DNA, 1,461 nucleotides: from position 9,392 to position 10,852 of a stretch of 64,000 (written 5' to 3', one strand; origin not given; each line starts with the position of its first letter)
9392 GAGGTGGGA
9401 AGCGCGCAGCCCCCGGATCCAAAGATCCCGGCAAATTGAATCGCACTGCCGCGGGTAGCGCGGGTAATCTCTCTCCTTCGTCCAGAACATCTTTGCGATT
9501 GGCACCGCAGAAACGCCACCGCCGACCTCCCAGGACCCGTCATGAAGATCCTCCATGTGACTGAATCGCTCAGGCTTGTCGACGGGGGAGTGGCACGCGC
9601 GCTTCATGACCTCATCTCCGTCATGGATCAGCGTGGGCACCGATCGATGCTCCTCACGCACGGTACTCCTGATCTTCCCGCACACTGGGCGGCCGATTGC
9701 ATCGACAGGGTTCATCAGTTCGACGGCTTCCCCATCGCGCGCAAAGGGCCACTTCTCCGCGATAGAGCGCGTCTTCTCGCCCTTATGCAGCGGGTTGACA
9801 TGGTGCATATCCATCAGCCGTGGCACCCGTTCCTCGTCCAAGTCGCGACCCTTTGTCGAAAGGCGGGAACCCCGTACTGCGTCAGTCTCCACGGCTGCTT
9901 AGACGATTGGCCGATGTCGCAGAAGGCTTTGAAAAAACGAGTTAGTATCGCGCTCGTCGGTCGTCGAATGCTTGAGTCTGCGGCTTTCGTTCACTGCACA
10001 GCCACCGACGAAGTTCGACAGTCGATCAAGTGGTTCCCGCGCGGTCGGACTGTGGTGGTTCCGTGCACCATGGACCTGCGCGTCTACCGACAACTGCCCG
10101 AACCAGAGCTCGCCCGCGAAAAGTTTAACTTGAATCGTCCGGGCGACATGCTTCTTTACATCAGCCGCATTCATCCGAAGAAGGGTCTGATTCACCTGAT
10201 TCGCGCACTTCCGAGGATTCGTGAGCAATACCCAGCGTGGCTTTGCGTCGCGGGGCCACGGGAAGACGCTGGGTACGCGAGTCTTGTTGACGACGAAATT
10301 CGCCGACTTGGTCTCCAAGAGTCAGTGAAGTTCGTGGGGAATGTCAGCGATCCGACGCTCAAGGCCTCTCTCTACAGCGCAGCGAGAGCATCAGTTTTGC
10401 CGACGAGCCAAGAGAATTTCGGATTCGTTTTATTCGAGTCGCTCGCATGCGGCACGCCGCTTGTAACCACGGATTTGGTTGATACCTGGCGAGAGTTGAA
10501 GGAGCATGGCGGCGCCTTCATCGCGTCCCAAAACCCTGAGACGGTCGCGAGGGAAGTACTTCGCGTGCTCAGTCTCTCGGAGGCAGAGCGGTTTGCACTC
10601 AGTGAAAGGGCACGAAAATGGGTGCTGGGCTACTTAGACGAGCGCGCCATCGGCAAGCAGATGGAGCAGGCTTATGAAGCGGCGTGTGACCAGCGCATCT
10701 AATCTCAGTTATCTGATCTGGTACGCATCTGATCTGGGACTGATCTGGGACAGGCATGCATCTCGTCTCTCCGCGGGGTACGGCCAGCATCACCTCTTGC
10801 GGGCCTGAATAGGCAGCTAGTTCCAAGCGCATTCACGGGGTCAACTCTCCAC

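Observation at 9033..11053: Two homologous inverted-repeat (MITE-like) elements bracket a glycosyltransferase gene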

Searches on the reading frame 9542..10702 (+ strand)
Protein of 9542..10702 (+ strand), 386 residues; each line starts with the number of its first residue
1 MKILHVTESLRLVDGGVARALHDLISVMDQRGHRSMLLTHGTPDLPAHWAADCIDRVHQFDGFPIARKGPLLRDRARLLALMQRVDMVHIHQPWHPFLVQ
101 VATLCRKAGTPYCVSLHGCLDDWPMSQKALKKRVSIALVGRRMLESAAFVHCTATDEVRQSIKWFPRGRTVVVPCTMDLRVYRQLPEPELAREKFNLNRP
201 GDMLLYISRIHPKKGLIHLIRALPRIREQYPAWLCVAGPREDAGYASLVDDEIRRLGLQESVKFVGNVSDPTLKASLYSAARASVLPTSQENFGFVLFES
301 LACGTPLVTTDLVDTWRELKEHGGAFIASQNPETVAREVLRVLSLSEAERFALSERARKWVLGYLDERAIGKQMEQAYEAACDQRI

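Call 15: search_protein_families(library=pfam, proteins=[window:9542-10702:+])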
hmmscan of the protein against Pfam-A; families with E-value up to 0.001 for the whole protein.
window:9542-10702:+ (386 aa): 6 families
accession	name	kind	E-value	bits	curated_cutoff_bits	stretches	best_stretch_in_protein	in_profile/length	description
PF00534.26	Glycos_transf_1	-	8.4e-29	100.7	26.4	1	191-360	5-172/172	Glycosyl transferases group 1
PF13692.12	Glyco_trans_1_4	-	1.1e-24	87.8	27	1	203-344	3-141/142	Glycosyl transferases group 1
PF13579.12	Glyco_trans_4_4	-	6.6e-18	66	29.7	1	15-175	1-157/158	Glycosyl transferase 4-like domain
PF13439.12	Glyco_transf_4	-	2.6e-17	63.8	28.5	1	15-179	2-168/170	Glycosyltransferase Family 4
PF13524.12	Glyco_trans_1_2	-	7.7e-07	29.6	25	1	273-363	39-131/144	Glycosyl transferase-like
PF20706.3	GT4-conflict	-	0.00042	19.8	26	0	203-310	199-311/385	Family 4 Glycosyltransferase in conflict systems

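Call 17: search_protein_families(library=ncbifam, proteins=[window:9542-10702:+], max_evalue=0.01)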
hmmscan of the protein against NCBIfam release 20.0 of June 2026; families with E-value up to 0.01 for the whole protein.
window:9542-10702:+ (386 aa): 27 families (the best 25 are shown)
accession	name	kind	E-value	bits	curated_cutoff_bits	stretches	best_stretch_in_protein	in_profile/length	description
NF038295.1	EPS_HpsP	equivalog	1.7e-38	132.7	550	1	3-379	2-385/388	hormogonium polysaccharide biosynthesis glycosyltransferase HpsP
NF046085.1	XrtY_assoc_Gly1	equivalog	6.7e-26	91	400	1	72-380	85-383/387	XrtY-associated glycosyltransferase XYAG1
NF041876.1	EPS_EpsE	equivalog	7.2e-23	81.4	400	1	76-363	103-378/389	exopolysaccharide biosynthesis GT4 family glycosyltransferase EpsE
TIGR04047.1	MSMEG_0565_glyc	hypoth_equivalog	2.8e-19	69.5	259.85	1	157-361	148-355/373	MSMEG_0565 family glycosyltransferase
TIGR03999.1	thiol_BshA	equivalog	1.6e-17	63.5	273.7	1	155-381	153-373/375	N-acetyl-alpha-D-glucosaminyl L-malate synthase BshA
TIGR03449.1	mycothiol_MshA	equivalog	2.9e-16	59.4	462.5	1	140-382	158-404/406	D-inositol-3-phosphate glycosyltransferase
NF041010.1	glycosy_Agl16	equivalog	3.3e-13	49.2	575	1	198-357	176-328/352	glycosylation protein Agl16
TIGR02149.1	glgA_Coryne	subfamily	5.9e-13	48.7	302.4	1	85-311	84-314/391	glycogen synthase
NF038255.1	exopoly_VpsD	equivalog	1.8e-12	46.8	300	1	210-343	212-348/381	VpsD family glycosyltransferase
NF047684.1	TeichurnBiosyTuaC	equivalog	4.6e-11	42.3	550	1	86-346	110-355/391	teichuronic acid biosynthesis protein TuaC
NF038011.1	PelF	equivalog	9.3e-11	41.4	100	1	151-344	263-456/489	GT4 family glycosyltransferase PelF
NF053787.1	GlcN_PG_synth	equivalog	1.1e-10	40.9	480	1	172-380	168-358/361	N-acetylglucosaminyl phosphatidylglycerol synthase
NF012028.0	PRK15484.1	subfamily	1.2e-09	37.8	618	1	168-376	161-373/380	lipopolysaccharide N-acetylglucosaminyltransferase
TIGR04157.1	glyco_rSAM_CFB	subfamily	1.6e-09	37.3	400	1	170-311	195-331/406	TIGR04157 family glycosyltransferase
TIGR04063.1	stp3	hypoth_equivalog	3.8e-09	35.9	442.05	1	74-363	82-377/397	TIGR04063 family PEP-CTERM/XrtA system glycosyltransferase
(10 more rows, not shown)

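Call 18: find_encoding_contigs(protein=window:9542-10702:+, flank=10000, max_places=10)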
Protein window:9542-10702:+ (386 aa): 23 contigs read that carry it; 10 places shown.
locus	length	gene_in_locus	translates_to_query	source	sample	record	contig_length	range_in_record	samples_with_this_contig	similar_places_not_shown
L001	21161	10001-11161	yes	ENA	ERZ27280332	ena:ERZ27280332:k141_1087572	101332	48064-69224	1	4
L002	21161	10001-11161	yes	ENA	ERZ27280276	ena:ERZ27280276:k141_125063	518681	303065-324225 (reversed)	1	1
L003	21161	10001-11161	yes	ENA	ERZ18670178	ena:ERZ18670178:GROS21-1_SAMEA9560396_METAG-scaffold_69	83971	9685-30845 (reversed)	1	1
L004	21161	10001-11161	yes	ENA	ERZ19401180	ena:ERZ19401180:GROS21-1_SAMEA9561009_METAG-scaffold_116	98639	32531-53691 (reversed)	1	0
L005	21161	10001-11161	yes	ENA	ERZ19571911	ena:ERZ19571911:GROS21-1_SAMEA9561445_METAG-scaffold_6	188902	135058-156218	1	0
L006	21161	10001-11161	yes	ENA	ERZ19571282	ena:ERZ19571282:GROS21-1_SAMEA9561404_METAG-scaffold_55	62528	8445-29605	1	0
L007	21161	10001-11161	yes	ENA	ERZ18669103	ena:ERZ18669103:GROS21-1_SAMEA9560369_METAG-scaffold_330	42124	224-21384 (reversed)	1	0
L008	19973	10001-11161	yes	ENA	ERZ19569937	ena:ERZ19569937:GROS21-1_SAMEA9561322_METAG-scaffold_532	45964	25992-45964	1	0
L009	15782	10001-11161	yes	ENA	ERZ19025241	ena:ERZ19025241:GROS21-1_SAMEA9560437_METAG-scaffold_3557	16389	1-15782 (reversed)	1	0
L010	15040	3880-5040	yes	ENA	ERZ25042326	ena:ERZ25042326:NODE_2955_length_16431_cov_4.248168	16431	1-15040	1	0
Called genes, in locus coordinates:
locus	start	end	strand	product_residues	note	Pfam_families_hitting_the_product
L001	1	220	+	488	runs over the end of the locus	PF07719:TPR_2 (faint), PF13428:TPR_14 (faint), PF13432:TPR_16 (faint), PF14559:TPR_19 (faint), PF13469:Sulfotransfer_3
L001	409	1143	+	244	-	-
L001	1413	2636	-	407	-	PF01797:Y1_Tnp (faint)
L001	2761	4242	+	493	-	PF13428:TPR_14 (faint), PF13432:TPR_16 (faint), PF14559:TPR_19 (faint), PF00685:Sulfotransfer_1 (faint), PF13469:Sulfotransfer_3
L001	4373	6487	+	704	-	PF04392:ABC_sub_bind, PF13407:Peripla_BP_4 (faint), PF04392:ABC_sub_bind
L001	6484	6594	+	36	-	-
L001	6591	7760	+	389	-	PF01740:STAS, PF13466:STAS_2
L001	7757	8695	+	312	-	PF02653:BPD_transp_2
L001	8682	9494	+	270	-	PF02463:SMC_N (faint), PF00005:ABC_tran, PF13304:AAA_21 (faint)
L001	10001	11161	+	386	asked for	PF13439:Glyco_transf_4, PF13579:Glyco_trans_4_4, PF00534:Glycos_transf_1, PF13692:Glyco_trans_1_4, PF13524:Glyco_trans_1_2 (weak)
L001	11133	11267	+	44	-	-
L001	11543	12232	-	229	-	PF00484:Pro_CA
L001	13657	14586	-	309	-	-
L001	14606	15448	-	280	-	PF13489:Methyltransf_23 (weak), PF00891:Methyltransf_2 (weak), PF08241:Methyltransf_11, PF08242:Methyltransf_12, PF13649:Methyltransf_25, PF13847:Methyltransf_31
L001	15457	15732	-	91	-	PF02416:TatA_B_E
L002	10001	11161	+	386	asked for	PF13439:Glyco_transf_4, PF13579:Glyco_trans_4_4, PF00534:Glycos_transf_1, PF13692:Glyco_trans_1_4, PF13524:Glyco_trans_1_2 (weak)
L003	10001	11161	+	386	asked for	PF13439:Glyco_transf_4, PF13579:Glyco_trans_4_4, PF00534:Glycos_transf_1, PF13692:Glyco_trans_1_4, PF13524:Glyco_trans_1_2 (weak)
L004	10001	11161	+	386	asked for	PF13439:Glyco_transf_4, PF13579:Glyco_trans_4_4, PF00534:Glycos_transf_1, PF13692:Glyco_trans_1_4, PF13524:Glyco_trans_1_2 (weak)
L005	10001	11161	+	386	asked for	PF13439:Glyco_transf_4, PF13579:Glyco_trans_4_4, PF00534:Glycos_transf_1, PF13692:Glyco_trans_1_4, PF13524:Glyco_trans_1_2 (weak)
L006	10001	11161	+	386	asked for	PF13439:Glyco_transf_4, PF13579:Glyco_trans_4_4, PF00534:Glycos_transf_1, PF13692:Glyco_trans_1_4, PF13524:Glyco_trans_1_2 (weak)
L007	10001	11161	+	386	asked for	PF13439:Glyco_transf_4, PF13579:Glyco_trans_4_4, PF00534:Glycos_transf_1, PF13692:Glyco_trans_1_4, PF13524:Glyco_trans_1_2 (weak)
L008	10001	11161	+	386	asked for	PF13439:Glyco_transf_4, PF13579:Glyco_trans_4_4, PF00534:Glycos_transf_1, PF13692:Glyco_trans_1_4, PF13524:Glyco_trans_1_2 (weak)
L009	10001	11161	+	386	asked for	PF13439:Glyco_transf_4, PF13579:Glyco_trans_4_4, PF00534:Glycos_transf_1, PF13692:Glyco_trans_1_4, PF13524:Glyco_trans_1_2 (weak)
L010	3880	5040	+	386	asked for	PF13439:Glyco_transf_4, PF13579:Glyco_trans_4_4, PF00534:Glycos_transf_1, PF13692:Glyco_trans_1_4, PF13524:Glyco_trans_1_2 (weak)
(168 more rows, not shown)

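Call 19: find_homologous_proteins(query=window:9542-10699:+)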
Query window:9542-10699:+ (386 aa): 586 proteins with E <= 0.001 among 8000 candidates; the best 120 are listed.
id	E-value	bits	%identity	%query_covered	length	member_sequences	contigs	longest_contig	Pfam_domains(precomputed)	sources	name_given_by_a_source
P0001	4.7e-260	880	99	100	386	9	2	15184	PF00534.27,PF13579.13,PF13524.13,PF13439.13,PF13692.13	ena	-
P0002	9.6e-224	760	86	97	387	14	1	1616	PF00534.27,PF13579.13,PF13524.13,PF13439.13,PF13692.13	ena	-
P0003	1.2e-199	681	78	99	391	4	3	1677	PF00534.27,PF13579.13,PF13524.13,PF13439.13,PF13692.13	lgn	-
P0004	5.7e-196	669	76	99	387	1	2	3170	PF00534.27,PF13579.13,PF13524.13,PF13439.13,PF20706.4,PF13692.13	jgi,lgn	-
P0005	1.3e-167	576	99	68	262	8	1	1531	PF00534.27,PF13524.13,PF13692.13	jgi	jgi:glycosyltransferase involved in cell wall biosynthesis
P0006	2.8e-128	446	53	98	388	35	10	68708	PF00534.27,PF13579.13,PF13524.13,PF13439.13,PF20706.4,PF13692.13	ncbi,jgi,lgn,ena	jgi:glycosyltransferase involved in cell wall biosynthesis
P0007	1.5e-127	444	53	99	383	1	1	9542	PF00534.27,PF13579.13,PF13439.13,PF20706.4,PF13692.13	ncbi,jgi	jgi:glycosyltransferase involved in cell wall biosynthesis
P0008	2.8e-111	390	50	99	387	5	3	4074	PF00534.27,PF13579.13,PF13439.13,PF20706.4,PF13692.13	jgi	jgi:glycosyltransferase involved in cell wall biosynthesis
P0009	7.6e-109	382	50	99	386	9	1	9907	PF00534.27,PF13579.13,PF13439.13,PF20706.4,PF13692.13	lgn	-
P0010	4.2e-107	376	49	99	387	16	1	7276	PF00534.27,PF13579.13,PF13439.13,PF20706.4,PF13692.13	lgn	-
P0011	4.5e-89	317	43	99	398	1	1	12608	PF00534.27,PF13579.13,PF13524.13,PF13439.13,PF20706.4,PF13692.13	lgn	-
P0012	6.8e-86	307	43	99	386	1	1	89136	PF00534.27,PF13579.13,PF13524.13,PF13439.13,PF20706.4,PF13692.13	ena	-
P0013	2.8e-85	305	43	99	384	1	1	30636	PF00534.27,PF13579.13,PF13524.13,PF13439.13,PF20706.4,PF13692.13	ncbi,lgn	-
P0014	5.2e-85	304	46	100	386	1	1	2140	PF00534.27,PF13579.13,PF13524.13,PF13439.13,PF20706.4,PF13692.13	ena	-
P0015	3.0e-84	301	44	99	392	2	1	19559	PF00534.27,PF13579.13,PF13524.13,PF13439.13,PF20706.4,PF13692.13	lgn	-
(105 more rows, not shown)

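Call 22: find_encoding_contigs(protein=P0004, flank=10000, max_places=4)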
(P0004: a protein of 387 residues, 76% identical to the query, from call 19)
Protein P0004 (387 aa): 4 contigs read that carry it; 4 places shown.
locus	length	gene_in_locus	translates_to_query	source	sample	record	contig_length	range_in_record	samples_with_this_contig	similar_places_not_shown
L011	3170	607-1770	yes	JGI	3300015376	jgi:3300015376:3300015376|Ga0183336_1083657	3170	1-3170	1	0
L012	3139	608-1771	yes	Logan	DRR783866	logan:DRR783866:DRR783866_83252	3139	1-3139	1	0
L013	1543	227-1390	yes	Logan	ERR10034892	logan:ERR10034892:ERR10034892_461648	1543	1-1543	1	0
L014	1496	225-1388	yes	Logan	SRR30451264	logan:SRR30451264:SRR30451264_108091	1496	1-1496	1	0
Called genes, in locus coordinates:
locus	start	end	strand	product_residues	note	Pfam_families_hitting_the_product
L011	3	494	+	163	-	?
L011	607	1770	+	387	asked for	PF13439:Glyco_transf_4, PF13579:Glyco_trans_4_4, PF13524:Glyco_trans_1_2 (faint), PF20706:GT4-conflict (weak), PF00534:Glycos_transf_1, PF13692:Glyco_trans_1_4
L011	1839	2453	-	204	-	PF07617:DUF1579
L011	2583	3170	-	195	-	?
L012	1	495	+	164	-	?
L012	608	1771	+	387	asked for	PF13439:Glyco_transf_4, PF13579:Glyco_trans_4_4, PF13524:Glyco_trans_1_2 (faint), PF20706:GT4-conflict (weak), PF00534:Glycos_transf_1, PF13692:Glyco_trans_1_4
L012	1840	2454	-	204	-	PF07617:DUF1579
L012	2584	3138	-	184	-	?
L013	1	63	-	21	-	?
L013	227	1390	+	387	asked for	PF13439:Glyco_transf_4, PF13579:Glyco_trans_4_4, PF13524:Glyco_trans_1_2 (faint), PF20706:GT4-conflict (weak), PF00534:Glycos_transf_1, PF13692:Glyco_trans_1_4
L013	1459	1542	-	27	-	?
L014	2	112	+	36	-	?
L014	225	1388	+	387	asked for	PF13439:Glyco_transf_4, PF13579:Glyco_trans_4_4, PF13524:Glyco_trans_1_2 (faint), PF20706:GT4-conflict (weak), PF00534:Glycos_transf_1, PF13692:Glyco_trans_1_4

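Call 23: find_encoding_contigs(protein=P0006, flank=10000, max_places=4)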
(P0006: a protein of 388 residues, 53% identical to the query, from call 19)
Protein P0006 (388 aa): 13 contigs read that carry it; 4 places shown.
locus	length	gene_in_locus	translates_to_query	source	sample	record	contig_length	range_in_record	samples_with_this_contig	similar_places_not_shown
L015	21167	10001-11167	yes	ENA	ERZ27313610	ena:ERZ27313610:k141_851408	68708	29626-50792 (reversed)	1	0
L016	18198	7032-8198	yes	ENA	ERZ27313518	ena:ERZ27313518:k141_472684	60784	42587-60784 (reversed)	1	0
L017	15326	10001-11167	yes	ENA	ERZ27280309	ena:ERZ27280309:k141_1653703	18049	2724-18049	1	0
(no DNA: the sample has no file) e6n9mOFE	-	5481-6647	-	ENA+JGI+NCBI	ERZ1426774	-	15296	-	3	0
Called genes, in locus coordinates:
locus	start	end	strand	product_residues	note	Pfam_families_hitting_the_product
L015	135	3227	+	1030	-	PF00263:Secretin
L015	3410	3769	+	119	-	PF01740:STAS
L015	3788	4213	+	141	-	PF13581:HATPase_c_2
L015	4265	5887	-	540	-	-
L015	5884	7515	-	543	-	PF12072:RNase_Y_N, PF00013:KH_1 (weak), PF08668:HDOD (weak), PF01966:HD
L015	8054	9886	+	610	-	PF12679:ABC2_membrane_2 (faint)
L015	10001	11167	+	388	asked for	PF13439:Glyco_transf_4, PF13579:Glyco_trans_4_4, PF13524:Glyco_trans_1_2 (faint), PF20706:GT4-conflict (weak), PF00534:Glycos_transf_1, PF13692:Glyco_trans_1_4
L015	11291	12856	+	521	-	PF13598:DUF4139 (weak)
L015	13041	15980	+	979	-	PF22494:choice_anch_I, PF13449:Phytase-like, PF22494:choice_anch_I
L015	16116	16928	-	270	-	PF00398:RrnaAD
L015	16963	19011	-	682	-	PF14537:Cytochrom_c3_2 (faint), PF00404:Dockerin_1 (faint)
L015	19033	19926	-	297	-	-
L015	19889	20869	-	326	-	PF19300:BPD_transp_1_N (faint), PF00528:BPD_transp_1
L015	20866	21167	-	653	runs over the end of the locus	PF00496:SBP_bac_5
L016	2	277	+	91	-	PF00263:Secretin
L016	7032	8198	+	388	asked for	PF13439:Glyco_transf_4, PF13579:Glyco_trans_4_4, PF13524:Glyco_trans_1_2 (faint), PF20706:GT4-conflict (weak), PF00534:Glycos_transf_1, PF13692:Glyco_trans_1_4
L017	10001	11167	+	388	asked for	PF13439:Glyco_transf_4, PF13579:Glyco_trans_4_4, PF13524:Glyco_trans_1_2 (faint), PF20706:GT4-conflict (weak), PF00534:Glycos_transf_1, PF13692:Glyco_trans_1_4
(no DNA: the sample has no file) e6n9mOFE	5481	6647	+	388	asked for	PF13439:Glyco_transf_4, PF13579:Glyco_trans_4_4, PF13524:Glyco_trans_1_2 (faint), PF20706:GT4-conflict (weak), PF00534:Glycos_transf_1, PF13692:Glyco_trans_1_4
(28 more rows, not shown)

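Call 26: find_encoding_contigs(protein=P0002, flank=10000, max_places=6)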
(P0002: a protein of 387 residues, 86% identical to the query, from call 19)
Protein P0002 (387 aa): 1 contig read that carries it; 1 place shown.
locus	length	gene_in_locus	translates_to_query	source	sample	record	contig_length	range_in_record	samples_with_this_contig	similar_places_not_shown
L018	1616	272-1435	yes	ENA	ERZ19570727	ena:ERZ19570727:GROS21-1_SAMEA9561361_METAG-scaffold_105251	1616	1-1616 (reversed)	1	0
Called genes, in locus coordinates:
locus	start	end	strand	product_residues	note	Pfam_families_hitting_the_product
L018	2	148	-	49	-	?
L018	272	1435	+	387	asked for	PF13439:Glyco_transf_4, PF13579:Glyco_trans_4_4, PF00534:Glycos_transf_1, PF13692:Glyco_trans_1_4, PF13524:Glyco_trans_1_2 (weak)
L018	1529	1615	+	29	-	?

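Call 27: find_encoding_contigs(protein=P0003, flank=10000, max_places=6)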
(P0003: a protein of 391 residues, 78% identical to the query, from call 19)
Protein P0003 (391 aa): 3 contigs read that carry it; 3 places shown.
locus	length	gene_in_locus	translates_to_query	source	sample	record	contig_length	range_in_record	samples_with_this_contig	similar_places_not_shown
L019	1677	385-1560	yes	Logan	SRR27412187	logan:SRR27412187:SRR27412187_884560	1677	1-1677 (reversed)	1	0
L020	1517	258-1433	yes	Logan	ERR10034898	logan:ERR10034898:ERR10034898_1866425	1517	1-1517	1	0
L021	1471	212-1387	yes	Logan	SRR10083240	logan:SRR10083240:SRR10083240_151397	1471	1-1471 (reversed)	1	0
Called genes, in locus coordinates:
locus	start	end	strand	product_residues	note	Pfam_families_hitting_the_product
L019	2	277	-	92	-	?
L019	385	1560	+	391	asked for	PF13439:Glyco_transf_4, PF13579:Glyco_trans_4_4, PF00534:Glycos_transf_1, PF13692:Glyco_trans_1_4, PF13524:Glyco_trans_1_2 (faint)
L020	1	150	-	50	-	?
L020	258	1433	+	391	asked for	PF13439:Glyco_transf_4, PF13579:Glyco_trans_4_4, PF00534:Glycos_transf_1, PF13692:Glyco_trans_1_4, PF13524:Glyco_trans_1_2 (faint)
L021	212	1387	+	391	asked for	PF13439:Glyco_transf_4, PF13579:Glyco_trans_4_4, PF00534:Glycos_transf_1, PF13692:Glyco_trans_1_4, PF13524:Glyco_trans_1_2 (faint)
